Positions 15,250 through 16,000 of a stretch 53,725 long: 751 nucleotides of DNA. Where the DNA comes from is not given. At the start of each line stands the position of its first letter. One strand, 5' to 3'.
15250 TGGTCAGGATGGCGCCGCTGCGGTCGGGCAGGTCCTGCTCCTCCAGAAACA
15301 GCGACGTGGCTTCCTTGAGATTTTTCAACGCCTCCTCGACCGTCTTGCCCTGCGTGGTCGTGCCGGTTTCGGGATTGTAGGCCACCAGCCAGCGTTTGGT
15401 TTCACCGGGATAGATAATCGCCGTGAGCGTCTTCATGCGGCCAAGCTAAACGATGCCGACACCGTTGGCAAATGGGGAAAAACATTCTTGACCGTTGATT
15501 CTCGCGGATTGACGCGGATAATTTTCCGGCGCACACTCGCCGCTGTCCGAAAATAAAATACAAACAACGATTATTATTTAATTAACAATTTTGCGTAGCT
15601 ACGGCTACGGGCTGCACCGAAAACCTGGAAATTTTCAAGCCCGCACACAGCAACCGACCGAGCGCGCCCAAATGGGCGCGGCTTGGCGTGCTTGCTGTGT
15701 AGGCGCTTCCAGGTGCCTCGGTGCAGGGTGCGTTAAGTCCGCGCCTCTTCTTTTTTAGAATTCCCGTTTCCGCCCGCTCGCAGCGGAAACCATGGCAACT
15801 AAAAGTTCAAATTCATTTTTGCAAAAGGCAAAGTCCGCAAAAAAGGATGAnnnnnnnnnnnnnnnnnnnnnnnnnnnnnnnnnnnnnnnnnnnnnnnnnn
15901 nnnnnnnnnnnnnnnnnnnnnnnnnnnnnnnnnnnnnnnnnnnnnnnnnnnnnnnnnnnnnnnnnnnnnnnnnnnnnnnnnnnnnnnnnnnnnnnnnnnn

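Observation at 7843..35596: One inverted-repeat architecture, three unrelated cargos: a candidate family of transposase-less cargo cassettes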

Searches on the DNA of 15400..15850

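Call 62: search_rna_families(source=window, start=15400, end=15850, threshold=evalue, max_evalue=1)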
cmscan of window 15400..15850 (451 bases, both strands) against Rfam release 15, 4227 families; matches with E-value up to 1: 1.
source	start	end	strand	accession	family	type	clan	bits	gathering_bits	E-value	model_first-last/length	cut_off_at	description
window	15753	15804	-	RF01926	mir-981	Gene; miRNA;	-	14.5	51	0.47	1-86/86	no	mir-981 microRNA precursor family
